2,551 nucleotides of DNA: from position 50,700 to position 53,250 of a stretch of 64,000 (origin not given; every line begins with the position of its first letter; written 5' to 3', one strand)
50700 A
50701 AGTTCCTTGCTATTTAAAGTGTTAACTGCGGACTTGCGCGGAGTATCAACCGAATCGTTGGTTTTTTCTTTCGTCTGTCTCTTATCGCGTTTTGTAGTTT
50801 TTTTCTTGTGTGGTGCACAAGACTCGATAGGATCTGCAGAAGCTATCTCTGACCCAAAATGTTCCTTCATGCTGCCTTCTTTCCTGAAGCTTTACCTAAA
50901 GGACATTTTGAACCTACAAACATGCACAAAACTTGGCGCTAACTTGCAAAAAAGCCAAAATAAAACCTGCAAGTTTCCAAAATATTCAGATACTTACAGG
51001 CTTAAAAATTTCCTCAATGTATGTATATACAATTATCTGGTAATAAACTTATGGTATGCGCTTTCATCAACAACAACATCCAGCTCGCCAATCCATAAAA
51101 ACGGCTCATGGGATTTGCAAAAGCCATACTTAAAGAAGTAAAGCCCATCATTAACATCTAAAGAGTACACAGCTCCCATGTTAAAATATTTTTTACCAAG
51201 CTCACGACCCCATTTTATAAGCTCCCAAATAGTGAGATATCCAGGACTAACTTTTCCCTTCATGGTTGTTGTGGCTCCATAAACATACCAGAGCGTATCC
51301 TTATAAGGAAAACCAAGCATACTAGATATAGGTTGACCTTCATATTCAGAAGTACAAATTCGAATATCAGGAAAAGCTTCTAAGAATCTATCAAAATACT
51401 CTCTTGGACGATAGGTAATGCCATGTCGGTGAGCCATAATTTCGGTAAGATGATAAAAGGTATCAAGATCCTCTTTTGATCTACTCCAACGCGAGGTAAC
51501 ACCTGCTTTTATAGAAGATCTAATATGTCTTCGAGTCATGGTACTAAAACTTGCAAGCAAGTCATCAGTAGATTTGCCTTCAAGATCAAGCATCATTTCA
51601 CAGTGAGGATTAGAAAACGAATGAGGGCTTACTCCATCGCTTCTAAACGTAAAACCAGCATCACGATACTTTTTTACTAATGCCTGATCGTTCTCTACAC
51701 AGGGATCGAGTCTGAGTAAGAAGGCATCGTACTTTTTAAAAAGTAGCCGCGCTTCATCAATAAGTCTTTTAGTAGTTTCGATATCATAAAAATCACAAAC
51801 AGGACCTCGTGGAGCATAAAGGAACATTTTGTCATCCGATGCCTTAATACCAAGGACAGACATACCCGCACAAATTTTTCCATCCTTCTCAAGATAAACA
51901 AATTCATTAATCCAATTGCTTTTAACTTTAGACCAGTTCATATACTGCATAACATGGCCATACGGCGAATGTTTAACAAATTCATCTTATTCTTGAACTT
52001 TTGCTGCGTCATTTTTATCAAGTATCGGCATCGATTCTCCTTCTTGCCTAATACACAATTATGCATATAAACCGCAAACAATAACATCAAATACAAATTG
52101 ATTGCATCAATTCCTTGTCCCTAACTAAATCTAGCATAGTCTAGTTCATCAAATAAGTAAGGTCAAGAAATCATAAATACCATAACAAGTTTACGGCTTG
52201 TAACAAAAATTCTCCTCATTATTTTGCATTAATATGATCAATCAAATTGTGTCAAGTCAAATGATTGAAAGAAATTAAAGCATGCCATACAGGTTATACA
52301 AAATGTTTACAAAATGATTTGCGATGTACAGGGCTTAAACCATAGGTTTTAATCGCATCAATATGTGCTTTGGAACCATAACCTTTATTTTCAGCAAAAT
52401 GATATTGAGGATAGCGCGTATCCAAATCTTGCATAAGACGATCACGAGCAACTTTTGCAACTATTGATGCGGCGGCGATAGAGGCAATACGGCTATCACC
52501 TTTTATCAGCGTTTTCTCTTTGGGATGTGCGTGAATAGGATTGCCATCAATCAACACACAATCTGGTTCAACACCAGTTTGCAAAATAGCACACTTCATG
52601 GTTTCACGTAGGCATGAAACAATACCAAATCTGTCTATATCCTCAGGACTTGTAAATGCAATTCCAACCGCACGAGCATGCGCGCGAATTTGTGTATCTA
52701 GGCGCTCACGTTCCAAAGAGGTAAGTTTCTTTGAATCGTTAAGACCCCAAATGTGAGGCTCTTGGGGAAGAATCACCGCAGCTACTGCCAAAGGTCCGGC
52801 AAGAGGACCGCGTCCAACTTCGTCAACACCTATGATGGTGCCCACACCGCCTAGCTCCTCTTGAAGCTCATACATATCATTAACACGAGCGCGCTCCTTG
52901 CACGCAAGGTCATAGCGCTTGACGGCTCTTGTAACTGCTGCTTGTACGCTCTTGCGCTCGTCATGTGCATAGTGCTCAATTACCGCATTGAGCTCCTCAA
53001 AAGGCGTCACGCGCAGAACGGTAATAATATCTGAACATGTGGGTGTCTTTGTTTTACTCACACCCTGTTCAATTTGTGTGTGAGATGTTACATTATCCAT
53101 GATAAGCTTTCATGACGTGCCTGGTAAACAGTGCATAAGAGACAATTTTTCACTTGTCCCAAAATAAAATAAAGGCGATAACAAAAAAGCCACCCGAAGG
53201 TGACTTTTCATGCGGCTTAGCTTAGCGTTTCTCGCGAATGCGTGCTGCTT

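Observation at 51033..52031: FemX/FemAB-like peptidoglycan branch aminoacyltransferase gene carries an in-frame TAA at codon 15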

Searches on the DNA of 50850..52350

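Call 65: search_rna_families(source=window, start=50850, end=52350, threshold=evalue, max_evalue=1)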
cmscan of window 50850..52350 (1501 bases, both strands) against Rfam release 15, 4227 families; matches with E-value up to 1: 1.
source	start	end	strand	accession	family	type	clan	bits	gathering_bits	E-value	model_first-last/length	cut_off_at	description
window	51538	51596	-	RF00668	mir-302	Gene; miRNA;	CL00096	22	55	0.29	1-68/68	no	mir-302 microRNA precursor family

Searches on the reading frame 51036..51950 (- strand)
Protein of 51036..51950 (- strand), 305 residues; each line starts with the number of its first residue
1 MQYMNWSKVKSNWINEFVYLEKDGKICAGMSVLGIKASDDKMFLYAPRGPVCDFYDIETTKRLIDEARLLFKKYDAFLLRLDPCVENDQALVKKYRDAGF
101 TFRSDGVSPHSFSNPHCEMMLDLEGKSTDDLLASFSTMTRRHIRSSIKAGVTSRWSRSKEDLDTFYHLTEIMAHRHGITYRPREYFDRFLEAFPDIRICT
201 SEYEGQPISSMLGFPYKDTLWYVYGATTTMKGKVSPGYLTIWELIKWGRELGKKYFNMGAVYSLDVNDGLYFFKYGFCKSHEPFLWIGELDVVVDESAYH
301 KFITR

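Call 59: search_protein_families(library=ncbifam, proteins=[window:51036-51950:-], max_evalue=0.001)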
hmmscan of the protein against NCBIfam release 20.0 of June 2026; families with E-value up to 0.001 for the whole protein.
window:51036-51950:- (305 aa): 2 families
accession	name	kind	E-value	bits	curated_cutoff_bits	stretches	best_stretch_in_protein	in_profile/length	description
NF047883.1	UAcmpLyAlTFemX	equivalog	7.6e-67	226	500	1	2-303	29-336/337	UDP-N-acetylmuramoylpentapeptide-lysine N(6)-alanyltransferase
TIGR03019.1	pepcterm_femAB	equivalog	1.2e-14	54.1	260.35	1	119-286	121-283/330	FemAB family XrtA/PEP-CTERM system-associated protein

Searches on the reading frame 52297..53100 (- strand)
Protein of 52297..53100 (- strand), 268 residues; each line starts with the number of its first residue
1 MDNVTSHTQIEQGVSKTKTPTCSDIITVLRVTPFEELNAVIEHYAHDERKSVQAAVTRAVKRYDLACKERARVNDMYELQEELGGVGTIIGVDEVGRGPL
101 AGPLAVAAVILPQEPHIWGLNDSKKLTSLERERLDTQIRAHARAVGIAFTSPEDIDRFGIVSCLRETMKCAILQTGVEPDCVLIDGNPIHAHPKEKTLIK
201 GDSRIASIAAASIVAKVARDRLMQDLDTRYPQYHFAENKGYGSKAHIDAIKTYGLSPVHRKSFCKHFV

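Call 26: list_cluster_members(proteins=[window:52297-53100:-, window:43276-44148:-, window:44188-44997:-, window:33795-35666:-, window:37366-38730:-, window:24974-26620:-, window:57058-58677:-, window:8122-9678:-, window:62377-63318:-, window:10516-12078:+])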
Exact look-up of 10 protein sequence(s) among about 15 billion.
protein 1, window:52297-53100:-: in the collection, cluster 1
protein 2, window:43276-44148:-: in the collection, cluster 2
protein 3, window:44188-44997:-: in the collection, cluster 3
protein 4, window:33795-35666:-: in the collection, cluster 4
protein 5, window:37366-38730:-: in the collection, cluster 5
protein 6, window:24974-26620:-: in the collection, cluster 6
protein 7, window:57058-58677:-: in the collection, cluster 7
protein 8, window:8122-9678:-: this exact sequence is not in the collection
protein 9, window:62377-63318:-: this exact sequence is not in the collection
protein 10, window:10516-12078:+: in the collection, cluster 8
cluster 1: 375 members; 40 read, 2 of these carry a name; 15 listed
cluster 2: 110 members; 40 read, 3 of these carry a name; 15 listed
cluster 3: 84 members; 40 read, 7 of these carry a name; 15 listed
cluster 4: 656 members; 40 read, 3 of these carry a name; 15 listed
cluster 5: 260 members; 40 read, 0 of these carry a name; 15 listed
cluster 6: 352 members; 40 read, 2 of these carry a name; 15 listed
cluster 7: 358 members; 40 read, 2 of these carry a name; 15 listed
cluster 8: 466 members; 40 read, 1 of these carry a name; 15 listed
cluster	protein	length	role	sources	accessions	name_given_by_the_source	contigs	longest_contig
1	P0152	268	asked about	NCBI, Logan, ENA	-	-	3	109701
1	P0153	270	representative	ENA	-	-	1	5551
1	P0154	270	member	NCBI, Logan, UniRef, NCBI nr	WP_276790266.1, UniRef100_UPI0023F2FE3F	ribonuclease HII [Fannyhessea vaginae] | ribonuclease HII n=1 Tax=Fannyhessea vaginae TaxID=82135 RepID=UPI0023F2FE3F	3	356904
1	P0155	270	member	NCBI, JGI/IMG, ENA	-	hypothetical protein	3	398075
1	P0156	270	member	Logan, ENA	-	-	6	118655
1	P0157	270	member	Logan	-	-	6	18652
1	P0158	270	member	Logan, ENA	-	-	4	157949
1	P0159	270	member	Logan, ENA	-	-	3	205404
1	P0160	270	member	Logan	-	-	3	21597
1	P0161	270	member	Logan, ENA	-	-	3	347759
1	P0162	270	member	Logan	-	-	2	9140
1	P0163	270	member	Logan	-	-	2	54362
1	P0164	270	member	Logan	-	-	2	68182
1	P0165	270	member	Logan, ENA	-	-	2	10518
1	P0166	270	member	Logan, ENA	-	-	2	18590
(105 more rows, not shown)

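Call 29: find_encoding_contigs(protein=P0154, flank=4000, max_places=4)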
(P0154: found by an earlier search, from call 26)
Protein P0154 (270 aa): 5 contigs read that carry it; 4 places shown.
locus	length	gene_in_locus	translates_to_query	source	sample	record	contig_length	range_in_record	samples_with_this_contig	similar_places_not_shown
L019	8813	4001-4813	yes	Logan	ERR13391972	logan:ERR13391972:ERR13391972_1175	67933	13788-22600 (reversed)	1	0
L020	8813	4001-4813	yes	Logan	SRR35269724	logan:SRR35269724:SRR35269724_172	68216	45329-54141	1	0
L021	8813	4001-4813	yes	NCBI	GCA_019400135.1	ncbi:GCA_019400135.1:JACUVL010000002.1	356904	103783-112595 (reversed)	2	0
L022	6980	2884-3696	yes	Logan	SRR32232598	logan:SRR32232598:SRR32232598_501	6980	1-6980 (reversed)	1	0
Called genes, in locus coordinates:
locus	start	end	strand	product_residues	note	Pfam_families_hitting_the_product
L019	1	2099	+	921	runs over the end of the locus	PF01326:PPDK_N, PF00391:PEP-utilizers, PF02896:PEP-utilizers_C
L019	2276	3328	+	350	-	PF01757:Acyl_transf_3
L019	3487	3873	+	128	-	PF01245:Ribosomal_L19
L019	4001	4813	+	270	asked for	PF27457:RNase_HII_N, PF01351:RNase_HII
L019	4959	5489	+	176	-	PF02021:UPF0102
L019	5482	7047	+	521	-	PF13541:ChlI, PF00493:MCM (faint), PF01078:Mg_chelatase, PF07728:AAA_5, PF13335:Mg_chelatase_C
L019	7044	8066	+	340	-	PF02481:DNA_processg_A, PF18306:LDcluster4 (faint)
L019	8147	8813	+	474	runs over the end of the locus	PF01134:GIDA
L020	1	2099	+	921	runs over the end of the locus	PF01326:PPDK_N, PF00391:PEP-utilizers, PF02896:PEP-utilizers_C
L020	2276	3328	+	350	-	PF01757:Acyl_transf_3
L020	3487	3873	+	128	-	PF01245:Ribosomal_L19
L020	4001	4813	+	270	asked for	PF27457:RNase_HII_N, PF01351:RNase_HII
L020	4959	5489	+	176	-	PF02021:UPF0102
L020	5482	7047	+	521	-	PF13541:ChlI, PF00493:MCM (faint), PF01078:Mg_chelatase, PF07728:AAA_5, PF13335:Mg_chelatase_C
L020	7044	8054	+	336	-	PF02481:DNA_processg_A, PF18306:LDcluster4 (faint)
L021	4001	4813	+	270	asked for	PF27457:RNase_HII_N, PF01351:RNase_HII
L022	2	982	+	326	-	?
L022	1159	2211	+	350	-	PF01757:Acyl_transf_3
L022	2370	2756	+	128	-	PF01245:Ribosomal_L19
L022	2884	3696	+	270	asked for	PF27457:RNase_HII_N, PF01351:RNase_HII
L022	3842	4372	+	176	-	PF02021:UPF0102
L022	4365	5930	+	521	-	PF13541:ChlI, PF00493:MCM (faint), PF01078:Mg_chelatase, PF07728:AAA_5, PF13335:Mg_chelatase_C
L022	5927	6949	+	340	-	PF02481:DNA_processg_A, PF18306:LDcluster4 (faint)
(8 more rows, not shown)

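Call 63: search_protein_families(library=pfam, proteins=[window:52297-53100:-], max_evalue=0.00001)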
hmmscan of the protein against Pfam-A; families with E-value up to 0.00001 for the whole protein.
window:52297-53100:- (268 aa): 1 family
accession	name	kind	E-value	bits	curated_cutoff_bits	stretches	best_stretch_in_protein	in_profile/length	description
PF01351.25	RNase_HII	-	2.9e-40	138.7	25.8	1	90-265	1-198/199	Ribonuclease HII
